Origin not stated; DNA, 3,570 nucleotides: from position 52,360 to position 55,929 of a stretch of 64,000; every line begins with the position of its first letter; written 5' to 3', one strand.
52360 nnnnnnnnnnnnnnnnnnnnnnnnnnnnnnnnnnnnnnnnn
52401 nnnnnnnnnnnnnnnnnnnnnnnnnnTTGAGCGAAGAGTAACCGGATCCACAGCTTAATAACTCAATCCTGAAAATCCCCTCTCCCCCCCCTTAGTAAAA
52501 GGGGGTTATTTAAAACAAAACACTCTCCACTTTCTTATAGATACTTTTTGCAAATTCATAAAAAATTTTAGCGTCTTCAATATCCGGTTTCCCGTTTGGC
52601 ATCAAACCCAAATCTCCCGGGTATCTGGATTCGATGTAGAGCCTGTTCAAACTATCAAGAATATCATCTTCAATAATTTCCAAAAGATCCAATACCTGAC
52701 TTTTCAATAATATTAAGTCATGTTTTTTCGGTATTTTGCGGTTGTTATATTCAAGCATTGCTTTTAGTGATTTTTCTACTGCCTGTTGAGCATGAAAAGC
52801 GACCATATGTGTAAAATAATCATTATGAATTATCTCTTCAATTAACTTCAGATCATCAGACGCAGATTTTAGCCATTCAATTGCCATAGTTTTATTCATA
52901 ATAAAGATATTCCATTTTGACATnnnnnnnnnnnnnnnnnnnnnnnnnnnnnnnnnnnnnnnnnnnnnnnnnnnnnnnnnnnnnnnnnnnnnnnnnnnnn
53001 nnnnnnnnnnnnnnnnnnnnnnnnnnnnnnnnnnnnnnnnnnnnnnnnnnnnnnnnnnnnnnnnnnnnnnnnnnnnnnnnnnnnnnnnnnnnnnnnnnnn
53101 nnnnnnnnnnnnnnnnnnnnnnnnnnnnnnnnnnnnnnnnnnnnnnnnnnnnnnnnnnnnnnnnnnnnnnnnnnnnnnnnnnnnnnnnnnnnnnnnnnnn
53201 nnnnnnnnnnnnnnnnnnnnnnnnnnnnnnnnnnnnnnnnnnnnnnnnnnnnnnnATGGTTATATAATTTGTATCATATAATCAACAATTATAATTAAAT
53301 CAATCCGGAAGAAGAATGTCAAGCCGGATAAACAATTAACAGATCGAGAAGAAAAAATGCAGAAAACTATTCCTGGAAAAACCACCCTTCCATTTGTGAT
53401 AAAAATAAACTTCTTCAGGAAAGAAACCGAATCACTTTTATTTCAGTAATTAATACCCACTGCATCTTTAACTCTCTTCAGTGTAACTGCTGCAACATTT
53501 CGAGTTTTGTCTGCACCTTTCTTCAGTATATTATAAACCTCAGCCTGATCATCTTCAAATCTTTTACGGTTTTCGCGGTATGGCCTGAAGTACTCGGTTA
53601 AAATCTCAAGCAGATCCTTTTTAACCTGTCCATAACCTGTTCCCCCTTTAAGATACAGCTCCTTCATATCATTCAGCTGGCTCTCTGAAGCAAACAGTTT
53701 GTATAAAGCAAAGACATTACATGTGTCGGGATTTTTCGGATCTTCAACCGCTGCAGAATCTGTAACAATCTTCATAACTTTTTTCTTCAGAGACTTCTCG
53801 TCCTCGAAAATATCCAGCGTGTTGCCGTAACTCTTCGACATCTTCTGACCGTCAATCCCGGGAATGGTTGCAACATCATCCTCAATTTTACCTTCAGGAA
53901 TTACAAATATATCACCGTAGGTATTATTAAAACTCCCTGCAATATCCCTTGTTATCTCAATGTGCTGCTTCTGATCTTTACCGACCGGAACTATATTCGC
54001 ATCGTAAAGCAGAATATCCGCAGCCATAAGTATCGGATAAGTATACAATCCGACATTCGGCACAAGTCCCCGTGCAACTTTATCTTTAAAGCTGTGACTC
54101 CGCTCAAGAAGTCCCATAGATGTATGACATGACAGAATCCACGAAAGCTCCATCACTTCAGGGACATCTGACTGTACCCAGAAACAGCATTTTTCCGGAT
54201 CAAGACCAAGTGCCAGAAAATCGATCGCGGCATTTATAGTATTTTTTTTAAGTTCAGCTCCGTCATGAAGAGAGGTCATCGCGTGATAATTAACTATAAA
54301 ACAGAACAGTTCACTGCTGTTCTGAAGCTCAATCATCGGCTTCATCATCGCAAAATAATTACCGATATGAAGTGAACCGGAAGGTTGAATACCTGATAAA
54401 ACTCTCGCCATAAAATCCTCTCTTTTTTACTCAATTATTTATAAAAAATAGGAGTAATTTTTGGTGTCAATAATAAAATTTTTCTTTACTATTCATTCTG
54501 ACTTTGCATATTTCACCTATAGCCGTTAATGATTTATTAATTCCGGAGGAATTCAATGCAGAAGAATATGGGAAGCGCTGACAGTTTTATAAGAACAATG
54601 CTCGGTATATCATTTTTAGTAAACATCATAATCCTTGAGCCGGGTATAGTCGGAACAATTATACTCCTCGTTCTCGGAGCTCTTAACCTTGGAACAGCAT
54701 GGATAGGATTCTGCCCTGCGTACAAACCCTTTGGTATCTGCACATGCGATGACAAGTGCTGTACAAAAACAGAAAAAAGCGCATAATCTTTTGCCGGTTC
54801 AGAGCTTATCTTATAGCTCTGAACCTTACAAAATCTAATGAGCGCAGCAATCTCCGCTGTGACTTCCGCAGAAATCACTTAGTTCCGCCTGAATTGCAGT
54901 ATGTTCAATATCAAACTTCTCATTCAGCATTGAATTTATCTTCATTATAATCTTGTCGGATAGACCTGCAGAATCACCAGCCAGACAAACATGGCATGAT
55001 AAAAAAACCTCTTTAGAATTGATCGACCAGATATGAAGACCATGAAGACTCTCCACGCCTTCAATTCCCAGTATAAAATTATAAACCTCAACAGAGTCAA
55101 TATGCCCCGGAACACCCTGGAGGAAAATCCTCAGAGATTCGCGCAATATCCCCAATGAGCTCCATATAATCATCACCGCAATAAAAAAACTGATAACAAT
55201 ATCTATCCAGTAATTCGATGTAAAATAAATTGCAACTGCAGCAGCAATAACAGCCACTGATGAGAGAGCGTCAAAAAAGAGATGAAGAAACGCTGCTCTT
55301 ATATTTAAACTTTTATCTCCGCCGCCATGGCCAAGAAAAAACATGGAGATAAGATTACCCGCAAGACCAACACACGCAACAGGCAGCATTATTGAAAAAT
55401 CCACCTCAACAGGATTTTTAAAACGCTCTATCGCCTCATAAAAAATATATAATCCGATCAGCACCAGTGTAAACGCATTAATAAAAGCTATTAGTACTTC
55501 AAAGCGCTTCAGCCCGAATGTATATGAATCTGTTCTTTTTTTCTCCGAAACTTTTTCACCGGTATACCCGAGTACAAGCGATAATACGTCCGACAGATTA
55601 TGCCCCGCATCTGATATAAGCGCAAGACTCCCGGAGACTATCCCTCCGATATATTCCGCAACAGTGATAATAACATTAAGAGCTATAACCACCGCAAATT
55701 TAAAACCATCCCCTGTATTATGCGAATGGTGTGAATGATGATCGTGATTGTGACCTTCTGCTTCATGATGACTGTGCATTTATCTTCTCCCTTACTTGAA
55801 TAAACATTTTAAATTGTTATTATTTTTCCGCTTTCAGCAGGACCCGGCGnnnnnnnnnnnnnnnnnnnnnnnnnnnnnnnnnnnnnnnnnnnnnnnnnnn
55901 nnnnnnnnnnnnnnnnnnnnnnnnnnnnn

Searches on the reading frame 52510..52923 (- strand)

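Call 58: search_protein_families(library=pfam, proteins=[window:52510-52923:-], max_evalue=0.00001)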
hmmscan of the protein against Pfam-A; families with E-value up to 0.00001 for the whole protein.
window:52510-52923:- (137 aa): 1 family
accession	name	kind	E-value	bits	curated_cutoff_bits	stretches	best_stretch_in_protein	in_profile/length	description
PF05168.19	HEPN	-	2.3e-21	76.6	22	1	16-134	3-116/117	HEPN domain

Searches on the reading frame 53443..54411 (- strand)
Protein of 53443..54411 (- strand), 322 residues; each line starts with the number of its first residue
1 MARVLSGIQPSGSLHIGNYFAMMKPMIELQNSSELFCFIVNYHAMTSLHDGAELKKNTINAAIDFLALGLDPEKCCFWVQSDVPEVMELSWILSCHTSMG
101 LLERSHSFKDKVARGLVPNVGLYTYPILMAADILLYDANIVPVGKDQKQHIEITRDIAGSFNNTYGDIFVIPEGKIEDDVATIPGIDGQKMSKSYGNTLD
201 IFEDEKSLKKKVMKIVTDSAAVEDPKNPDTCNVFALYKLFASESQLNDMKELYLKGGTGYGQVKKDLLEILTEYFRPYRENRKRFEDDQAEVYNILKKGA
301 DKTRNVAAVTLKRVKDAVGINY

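Call 58: search_protein_families(library=pfam, proteins=[window:53443-54411:-], max_evalue=0.00001)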
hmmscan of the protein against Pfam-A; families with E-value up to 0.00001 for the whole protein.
window:53443-54411:- (322 aa): 1 family
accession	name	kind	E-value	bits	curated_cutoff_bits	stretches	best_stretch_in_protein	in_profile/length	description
PF00579.31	tRNA-synt_1b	-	5.3e-59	200.4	21.1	1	3-275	7-291/292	tRNA synthetases class I (W and Y)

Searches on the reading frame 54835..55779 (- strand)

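Call 58: search_protein_families(library=pfam, proteins=[window:54835-55779:-], max_evalue=0.00001)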
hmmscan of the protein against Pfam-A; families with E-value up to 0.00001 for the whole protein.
window:54835-55779:- (314 aa): 2 families
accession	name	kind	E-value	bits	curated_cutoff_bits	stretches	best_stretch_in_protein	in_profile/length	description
PF01545.26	Cation_efflux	-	3.1e-45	154.8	26.6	1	30-219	3-197/198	Cation efflux family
PF16916.11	ZT_dimer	-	1.7e-10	41.2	26.7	1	227-299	4-76/78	Dimerisation domain of Zinc Transporter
